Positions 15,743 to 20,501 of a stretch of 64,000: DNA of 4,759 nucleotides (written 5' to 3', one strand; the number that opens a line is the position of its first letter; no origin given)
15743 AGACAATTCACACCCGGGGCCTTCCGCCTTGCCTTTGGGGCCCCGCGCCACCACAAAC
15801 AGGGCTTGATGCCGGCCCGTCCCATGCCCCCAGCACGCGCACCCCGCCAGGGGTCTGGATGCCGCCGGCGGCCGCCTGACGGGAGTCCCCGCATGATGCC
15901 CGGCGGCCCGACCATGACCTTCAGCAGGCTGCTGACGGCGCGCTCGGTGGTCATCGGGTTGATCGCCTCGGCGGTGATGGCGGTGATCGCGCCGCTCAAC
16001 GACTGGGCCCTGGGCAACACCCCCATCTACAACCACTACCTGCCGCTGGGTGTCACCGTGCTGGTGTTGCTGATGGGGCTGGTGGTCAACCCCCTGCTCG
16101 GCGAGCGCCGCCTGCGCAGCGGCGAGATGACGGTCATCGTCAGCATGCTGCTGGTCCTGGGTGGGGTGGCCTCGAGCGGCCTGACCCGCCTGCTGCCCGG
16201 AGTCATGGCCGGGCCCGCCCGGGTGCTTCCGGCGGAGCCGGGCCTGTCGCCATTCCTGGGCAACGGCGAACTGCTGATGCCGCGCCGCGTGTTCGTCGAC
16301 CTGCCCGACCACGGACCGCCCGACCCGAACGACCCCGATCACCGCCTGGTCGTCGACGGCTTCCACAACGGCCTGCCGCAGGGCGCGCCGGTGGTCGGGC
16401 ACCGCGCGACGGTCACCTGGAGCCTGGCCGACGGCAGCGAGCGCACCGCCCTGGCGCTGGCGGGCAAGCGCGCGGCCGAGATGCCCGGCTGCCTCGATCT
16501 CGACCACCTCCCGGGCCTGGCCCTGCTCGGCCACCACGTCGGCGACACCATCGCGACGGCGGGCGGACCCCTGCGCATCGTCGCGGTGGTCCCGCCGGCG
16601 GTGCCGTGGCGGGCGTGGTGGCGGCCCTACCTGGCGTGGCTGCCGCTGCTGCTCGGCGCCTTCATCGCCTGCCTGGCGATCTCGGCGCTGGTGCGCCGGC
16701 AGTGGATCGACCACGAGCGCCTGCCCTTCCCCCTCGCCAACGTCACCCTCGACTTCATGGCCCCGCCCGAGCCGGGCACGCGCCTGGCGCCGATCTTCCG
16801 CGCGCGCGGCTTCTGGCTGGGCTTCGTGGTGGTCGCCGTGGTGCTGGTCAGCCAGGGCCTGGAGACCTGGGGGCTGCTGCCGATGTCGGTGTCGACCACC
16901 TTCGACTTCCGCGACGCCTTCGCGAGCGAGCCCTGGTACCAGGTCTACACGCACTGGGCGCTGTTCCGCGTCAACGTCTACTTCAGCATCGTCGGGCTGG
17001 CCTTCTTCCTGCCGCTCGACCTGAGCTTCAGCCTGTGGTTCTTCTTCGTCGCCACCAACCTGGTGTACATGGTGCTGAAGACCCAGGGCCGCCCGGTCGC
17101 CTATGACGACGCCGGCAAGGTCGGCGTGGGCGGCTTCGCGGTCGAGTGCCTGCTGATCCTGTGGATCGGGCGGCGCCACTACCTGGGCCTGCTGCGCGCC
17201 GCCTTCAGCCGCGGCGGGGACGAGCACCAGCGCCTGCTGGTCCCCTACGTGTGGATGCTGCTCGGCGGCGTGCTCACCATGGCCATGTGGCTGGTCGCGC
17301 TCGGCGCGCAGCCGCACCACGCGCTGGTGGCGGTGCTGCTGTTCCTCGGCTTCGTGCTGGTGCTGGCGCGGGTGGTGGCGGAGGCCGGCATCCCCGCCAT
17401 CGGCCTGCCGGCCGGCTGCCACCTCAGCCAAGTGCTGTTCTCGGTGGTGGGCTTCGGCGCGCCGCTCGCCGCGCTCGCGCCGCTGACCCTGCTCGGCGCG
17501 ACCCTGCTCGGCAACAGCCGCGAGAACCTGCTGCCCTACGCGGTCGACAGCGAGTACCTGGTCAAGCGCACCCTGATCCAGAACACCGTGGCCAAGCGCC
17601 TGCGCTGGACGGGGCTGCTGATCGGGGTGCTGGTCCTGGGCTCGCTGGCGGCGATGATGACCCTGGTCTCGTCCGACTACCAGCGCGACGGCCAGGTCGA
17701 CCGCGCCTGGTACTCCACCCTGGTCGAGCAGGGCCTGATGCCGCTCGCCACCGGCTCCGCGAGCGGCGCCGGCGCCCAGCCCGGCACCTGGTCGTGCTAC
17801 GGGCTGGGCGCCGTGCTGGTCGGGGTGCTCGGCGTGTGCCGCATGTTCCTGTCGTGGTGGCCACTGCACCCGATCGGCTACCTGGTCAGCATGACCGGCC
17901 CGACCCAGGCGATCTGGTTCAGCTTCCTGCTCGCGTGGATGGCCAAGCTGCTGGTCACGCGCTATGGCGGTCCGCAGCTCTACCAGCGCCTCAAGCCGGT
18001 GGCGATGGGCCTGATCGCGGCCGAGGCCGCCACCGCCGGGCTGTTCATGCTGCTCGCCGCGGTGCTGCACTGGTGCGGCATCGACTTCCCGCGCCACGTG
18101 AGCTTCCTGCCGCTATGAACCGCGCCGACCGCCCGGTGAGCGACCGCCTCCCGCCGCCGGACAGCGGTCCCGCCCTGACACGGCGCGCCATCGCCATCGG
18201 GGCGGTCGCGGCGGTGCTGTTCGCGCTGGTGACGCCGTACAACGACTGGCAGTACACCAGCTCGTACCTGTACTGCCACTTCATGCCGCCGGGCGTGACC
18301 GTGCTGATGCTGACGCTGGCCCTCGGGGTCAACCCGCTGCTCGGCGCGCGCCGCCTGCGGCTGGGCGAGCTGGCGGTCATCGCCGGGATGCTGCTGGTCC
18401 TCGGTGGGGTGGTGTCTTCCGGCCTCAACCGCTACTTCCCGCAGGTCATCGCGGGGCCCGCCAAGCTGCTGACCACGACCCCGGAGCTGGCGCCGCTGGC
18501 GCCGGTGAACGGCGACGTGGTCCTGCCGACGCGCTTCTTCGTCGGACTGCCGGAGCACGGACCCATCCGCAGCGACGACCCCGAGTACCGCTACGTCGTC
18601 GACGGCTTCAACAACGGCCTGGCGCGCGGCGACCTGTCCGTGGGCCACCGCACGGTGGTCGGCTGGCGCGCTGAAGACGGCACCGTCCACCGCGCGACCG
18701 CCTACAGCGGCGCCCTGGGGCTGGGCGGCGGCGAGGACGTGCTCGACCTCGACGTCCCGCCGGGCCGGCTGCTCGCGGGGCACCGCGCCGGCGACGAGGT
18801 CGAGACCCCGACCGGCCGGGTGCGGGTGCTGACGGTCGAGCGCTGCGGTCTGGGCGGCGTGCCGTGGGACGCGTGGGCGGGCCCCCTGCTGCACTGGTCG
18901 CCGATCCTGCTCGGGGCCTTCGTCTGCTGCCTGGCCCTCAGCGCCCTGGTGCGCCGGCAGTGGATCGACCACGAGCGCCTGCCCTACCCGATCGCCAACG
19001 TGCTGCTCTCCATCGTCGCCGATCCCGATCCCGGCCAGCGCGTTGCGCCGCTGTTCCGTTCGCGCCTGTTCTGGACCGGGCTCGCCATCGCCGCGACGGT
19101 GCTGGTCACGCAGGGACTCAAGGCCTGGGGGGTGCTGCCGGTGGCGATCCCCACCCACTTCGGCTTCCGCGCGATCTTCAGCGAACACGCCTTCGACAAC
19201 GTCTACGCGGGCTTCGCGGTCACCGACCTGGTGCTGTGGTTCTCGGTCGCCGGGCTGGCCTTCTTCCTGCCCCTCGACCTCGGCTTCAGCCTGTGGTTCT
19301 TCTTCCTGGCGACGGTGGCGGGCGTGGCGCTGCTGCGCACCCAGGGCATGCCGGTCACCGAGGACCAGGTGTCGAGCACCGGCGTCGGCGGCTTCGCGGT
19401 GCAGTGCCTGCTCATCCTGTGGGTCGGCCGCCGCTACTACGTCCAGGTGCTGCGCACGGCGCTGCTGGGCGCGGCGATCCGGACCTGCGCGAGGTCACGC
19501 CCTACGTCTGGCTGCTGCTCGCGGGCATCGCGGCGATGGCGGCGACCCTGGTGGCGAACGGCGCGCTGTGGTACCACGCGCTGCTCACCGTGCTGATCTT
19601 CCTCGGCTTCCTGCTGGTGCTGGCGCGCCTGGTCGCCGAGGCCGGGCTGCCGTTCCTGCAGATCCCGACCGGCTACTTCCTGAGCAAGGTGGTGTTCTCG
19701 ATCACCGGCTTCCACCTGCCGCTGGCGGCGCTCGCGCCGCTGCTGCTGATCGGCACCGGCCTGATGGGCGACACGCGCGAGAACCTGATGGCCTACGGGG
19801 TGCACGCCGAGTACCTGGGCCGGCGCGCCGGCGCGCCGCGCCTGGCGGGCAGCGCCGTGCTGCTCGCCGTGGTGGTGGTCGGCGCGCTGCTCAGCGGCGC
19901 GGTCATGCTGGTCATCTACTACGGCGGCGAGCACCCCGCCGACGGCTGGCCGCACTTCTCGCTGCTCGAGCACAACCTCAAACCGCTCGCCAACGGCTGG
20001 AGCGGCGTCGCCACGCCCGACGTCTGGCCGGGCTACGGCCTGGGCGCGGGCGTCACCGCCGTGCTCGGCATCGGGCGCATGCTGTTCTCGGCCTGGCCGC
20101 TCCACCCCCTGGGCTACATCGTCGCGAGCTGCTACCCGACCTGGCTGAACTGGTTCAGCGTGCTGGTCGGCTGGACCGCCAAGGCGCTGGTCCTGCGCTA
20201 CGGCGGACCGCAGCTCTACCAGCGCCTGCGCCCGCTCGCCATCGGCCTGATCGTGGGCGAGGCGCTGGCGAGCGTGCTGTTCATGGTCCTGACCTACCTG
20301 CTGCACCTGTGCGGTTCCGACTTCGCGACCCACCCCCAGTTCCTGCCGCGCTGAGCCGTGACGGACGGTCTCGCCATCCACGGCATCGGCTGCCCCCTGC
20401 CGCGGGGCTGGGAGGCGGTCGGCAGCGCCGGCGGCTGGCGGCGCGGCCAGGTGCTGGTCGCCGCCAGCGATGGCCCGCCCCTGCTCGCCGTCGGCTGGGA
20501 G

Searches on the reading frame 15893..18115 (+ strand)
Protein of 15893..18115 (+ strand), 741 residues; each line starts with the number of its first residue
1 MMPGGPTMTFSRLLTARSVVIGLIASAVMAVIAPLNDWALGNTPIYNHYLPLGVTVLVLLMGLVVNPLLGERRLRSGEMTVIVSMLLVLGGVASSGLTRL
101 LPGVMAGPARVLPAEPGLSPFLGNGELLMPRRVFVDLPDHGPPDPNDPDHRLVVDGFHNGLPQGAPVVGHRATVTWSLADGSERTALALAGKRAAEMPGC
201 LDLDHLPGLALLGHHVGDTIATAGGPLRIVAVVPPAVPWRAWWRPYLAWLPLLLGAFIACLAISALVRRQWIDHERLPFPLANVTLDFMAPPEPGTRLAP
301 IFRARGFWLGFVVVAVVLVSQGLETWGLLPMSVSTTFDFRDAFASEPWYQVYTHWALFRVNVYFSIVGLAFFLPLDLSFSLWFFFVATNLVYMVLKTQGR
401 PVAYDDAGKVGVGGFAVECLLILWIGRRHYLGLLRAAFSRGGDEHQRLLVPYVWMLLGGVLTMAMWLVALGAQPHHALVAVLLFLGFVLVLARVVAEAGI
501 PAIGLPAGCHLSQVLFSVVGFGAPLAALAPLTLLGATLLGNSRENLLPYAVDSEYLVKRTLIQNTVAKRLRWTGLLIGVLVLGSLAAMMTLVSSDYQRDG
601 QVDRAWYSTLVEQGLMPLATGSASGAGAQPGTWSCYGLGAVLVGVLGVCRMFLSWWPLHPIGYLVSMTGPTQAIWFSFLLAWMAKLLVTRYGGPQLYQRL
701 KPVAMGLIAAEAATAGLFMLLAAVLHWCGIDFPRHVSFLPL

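Call 14: search_protein_families(library=pfam, proteins=[window:15893-18115:+], max_evalue=0.01)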
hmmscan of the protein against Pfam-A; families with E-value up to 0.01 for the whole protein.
window:15893-18115:+ (741 aa): 2 families
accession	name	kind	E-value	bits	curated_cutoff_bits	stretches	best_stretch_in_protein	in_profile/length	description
PF20581.3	DUF6785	-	5.8e-69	233.3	25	2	236-596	138-495/498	Family of unknown function (DUF6785)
PF20580.3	DUF6784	-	2e-23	82.9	26.4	1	635-724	3-92/101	Domain of unknown function (DUF6784)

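Call 56: search_protein_families(library=pfam, proteins=[window:15893-18115:+], max_evalue=10)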
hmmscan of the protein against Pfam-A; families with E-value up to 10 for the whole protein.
window:15893-18115:+ (741 aa): 3 families
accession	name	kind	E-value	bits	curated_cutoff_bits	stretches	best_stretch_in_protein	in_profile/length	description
PF20581.3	DUF6785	-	5.8e-69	233.3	25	2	236-596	138-495/498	Family of unknown function (DUF6785)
PF20580.3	DUF6784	-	2e-23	82.9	26.4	1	635-724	3-92/101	Domain of unknown function (DUF6784)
PF01744.25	GLTT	-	0.063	13.5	21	0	318-333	12-27/28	GLTT repeat (6 copies)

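Call 57: search_protein_families(library=ncbifam, proteins=[window:15893-18115:+], max_evalue=0.01)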
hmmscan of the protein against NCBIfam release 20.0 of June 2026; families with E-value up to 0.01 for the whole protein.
window:15893-18115:+ (741 aa): 0 families

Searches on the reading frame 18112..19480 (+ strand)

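Call 14: search_protein_families(library=pfam, proteins=[window:18112-19480:+], max_evalue=0.01)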
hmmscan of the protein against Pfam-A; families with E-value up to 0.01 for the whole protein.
window:18112-19480:+ (456 aa): 1 family
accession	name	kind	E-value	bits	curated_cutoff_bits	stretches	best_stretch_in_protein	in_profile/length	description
PF20581.3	DUF6785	-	7.2e-51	173.7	25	2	249-451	137-340/498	Family of unknown function (DUF6785)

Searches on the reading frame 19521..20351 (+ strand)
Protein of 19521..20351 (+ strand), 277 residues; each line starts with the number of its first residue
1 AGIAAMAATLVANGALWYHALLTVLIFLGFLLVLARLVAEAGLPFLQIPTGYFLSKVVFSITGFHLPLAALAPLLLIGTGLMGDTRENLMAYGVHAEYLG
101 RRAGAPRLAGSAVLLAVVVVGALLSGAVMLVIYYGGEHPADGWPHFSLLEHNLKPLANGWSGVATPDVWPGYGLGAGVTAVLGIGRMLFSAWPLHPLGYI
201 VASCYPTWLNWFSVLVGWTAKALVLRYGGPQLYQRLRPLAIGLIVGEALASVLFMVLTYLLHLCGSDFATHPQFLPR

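Call 14: search_protein_families(library=pfam, proteins=[window:19521-20351:+], max_evalue=0.01)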
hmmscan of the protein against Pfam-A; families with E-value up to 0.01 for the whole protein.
window:19521-20351:+ (277 aa): 2 families
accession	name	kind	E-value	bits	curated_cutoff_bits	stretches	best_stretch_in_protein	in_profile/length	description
PF20580.3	DUF6784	-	2.2e-25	89.2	26.4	1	173-261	5-93/101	Domain of unknown function (DUF6784)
PF20581.3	DUF6785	-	1.4e-10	40.8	25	1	2-134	364-495/498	Family of unknown function (DUF6785)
